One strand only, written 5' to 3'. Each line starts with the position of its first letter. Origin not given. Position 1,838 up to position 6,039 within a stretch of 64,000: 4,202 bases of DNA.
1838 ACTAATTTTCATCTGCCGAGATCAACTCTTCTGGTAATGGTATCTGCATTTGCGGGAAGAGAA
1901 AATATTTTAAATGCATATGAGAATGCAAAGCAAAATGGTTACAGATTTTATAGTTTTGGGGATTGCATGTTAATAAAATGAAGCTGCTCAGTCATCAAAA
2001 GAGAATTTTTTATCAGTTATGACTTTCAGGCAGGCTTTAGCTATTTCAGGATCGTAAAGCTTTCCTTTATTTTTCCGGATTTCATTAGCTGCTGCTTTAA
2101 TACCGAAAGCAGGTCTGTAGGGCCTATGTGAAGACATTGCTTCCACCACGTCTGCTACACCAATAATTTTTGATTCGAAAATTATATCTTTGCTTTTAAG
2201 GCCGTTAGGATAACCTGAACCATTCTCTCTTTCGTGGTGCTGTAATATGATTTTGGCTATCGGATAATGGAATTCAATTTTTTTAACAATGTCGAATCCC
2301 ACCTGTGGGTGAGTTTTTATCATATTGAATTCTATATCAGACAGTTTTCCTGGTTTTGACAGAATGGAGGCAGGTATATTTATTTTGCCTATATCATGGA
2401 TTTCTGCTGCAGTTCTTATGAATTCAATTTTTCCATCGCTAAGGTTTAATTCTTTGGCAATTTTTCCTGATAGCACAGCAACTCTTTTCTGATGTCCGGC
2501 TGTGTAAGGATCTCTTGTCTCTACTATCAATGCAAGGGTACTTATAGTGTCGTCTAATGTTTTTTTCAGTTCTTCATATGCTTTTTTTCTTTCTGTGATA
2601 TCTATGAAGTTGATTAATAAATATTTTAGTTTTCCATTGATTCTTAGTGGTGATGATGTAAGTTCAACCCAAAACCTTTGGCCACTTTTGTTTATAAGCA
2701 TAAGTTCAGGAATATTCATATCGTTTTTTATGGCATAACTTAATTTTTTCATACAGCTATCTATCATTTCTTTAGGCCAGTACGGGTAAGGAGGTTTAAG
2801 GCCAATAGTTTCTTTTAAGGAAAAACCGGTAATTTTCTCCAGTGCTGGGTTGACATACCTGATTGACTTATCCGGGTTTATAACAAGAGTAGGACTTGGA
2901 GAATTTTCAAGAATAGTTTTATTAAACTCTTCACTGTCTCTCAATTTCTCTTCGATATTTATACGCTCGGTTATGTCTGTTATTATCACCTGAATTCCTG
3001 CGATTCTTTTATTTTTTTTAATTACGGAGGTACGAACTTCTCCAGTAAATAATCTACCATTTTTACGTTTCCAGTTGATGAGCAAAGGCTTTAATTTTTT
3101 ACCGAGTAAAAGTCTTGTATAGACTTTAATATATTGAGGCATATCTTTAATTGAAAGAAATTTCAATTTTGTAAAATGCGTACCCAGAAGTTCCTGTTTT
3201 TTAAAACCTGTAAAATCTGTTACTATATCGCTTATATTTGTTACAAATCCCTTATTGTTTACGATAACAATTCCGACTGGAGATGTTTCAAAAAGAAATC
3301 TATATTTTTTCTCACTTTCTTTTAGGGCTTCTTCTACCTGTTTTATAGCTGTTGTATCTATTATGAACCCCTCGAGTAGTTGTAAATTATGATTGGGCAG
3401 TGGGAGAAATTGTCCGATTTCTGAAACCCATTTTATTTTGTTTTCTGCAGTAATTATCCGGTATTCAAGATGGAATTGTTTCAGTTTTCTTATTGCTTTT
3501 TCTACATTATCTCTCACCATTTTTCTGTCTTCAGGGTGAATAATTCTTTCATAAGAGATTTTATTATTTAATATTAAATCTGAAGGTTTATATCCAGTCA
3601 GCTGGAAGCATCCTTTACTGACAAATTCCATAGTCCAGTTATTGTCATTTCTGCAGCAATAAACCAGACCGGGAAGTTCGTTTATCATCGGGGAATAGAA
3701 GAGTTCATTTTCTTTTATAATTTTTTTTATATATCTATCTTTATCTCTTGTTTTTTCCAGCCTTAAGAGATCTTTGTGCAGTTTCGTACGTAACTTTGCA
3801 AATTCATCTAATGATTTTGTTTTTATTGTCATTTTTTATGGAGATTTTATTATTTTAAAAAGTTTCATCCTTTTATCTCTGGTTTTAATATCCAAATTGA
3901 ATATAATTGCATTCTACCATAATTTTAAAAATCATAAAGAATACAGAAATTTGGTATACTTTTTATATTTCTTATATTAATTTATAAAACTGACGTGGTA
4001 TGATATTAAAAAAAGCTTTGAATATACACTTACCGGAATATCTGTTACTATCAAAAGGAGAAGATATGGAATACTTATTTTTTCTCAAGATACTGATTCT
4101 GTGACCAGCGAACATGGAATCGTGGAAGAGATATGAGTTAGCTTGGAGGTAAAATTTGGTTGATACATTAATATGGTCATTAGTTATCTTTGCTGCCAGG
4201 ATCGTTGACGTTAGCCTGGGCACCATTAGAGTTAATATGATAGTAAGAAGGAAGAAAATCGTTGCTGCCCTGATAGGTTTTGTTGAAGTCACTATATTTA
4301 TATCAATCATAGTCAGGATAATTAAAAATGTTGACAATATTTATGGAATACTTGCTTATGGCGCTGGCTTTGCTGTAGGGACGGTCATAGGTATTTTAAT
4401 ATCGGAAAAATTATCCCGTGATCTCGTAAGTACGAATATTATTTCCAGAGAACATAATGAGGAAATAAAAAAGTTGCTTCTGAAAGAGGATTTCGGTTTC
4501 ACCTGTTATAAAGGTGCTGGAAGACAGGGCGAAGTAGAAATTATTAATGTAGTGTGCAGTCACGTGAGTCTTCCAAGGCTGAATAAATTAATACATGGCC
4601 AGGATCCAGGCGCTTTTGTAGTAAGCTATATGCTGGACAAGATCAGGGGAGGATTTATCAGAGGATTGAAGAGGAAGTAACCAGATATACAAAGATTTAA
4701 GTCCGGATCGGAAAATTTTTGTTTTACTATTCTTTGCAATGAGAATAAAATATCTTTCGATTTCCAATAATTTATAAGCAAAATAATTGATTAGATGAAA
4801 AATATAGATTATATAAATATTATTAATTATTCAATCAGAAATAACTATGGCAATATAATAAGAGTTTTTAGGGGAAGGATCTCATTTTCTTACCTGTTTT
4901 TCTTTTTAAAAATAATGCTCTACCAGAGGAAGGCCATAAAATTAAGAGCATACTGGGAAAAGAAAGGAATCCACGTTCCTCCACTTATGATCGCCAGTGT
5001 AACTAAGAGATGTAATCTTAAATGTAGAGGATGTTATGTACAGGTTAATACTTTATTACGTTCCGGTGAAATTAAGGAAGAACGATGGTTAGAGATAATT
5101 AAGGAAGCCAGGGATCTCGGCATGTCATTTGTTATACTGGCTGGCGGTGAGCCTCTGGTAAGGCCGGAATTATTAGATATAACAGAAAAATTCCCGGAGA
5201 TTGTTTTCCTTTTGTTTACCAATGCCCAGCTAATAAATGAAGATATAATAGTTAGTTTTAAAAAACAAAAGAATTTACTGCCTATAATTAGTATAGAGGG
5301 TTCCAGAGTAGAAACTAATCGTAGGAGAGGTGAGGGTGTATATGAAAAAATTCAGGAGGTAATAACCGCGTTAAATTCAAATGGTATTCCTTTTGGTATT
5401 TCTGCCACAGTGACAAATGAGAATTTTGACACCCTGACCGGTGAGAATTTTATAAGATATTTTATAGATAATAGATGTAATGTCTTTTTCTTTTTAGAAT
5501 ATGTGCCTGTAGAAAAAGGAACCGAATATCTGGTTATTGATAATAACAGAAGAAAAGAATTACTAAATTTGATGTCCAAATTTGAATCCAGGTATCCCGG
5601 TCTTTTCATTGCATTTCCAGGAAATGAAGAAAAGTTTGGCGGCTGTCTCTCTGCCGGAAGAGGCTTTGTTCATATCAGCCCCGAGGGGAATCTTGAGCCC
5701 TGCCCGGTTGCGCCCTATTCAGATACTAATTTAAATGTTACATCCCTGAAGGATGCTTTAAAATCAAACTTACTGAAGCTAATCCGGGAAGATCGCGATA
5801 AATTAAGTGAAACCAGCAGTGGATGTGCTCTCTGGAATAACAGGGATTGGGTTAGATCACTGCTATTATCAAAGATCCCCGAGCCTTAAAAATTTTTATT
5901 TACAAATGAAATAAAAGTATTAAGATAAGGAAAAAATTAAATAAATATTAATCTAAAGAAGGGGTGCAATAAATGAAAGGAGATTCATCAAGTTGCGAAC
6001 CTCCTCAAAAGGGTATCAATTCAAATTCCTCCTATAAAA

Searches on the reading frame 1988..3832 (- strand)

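Call 51: search_protein_families(library=pfam, proteins=[window:1988-3832:-], max_evalue=0.001)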
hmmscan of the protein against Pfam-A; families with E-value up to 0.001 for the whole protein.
window:1988-3832:- (614 aa): 7 families
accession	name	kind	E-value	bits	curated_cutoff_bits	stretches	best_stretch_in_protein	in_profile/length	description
PF13487.12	HD_5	-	1.3e-35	123.1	27.2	1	434-597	4-170/170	HD domain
PF08447.18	PAS_3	-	8.4e-26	90.5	25.6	1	70-155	3-87/89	PAS fold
PF13426.13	PAS_9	-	6.1e-25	87.9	27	2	313-414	2-103/103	PAS domain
PF00989.32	PAS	-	3.1e-20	72.7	22.6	2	304-412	3-113/113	PAS fold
PF01966.28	HD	-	1e-18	68.1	22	1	445-566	2-116/116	HD domain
PF08448.16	PAS_4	-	2.3e-16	60.4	23.1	1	308-416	1-109/110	PAS fold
PF13188.13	PAS_8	-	1e-11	44.7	21.8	1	304-343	3-43/65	PAS domain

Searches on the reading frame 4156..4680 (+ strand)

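Call 51: search_protein_families(library=pfam, proteins=[window:4156-4680:+], max_evalue=0.001)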
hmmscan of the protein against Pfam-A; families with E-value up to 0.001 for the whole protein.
window:4156-4680:+ (174 aa): 2 families
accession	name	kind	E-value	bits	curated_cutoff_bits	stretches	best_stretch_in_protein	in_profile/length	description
PF18955.5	DUF5698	-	1.6e-14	54.5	27.5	1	23-80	1-58/58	Domain of unknown function (DUF5698)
PF10035.14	DUF2179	-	3.3e-08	33.6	22.8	1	113-165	1-55/55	Uncharacterized protein conserved in bacteria (DUF2179)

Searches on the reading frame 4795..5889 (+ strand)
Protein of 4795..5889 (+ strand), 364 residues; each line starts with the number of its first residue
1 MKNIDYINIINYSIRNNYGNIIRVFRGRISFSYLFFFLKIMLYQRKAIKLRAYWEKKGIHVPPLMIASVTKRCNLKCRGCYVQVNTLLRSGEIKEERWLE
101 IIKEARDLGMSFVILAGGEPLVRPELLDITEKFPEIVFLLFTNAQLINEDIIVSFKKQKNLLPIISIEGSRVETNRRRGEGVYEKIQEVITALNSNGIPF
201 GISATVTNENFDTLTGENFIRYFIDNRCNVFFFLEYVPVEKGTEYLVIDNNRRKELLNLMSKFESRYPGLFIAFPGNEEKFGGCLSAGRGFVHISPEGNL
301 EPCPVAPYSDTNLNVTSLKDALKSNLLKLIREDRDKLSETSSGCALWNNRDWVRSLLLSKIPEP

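Call 51: search_protein_families(library=pfam, proteins=[window:4795-5889:+], max_evalue=0.001)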
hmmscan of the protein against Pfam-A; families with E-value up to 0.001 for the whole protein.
window:4795-5889:+ (364 aa): 3 families
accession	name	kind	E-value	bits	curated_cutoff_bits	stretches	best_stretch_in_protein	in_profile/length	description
PF04055.27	Radical_SAM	-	2.6e-16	60.7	29.5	1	68-212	2-157/166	Radical SAM superfamily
PF13353.11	Fer4_12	-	3.9e-05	24.4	22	1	71-131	13-75/137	4Fe-4S single cluster domain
PF13186.11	SPASM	-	0.00055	20.6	21.5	0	284-344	1-66/67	Iron-sulfur cluster-binding domain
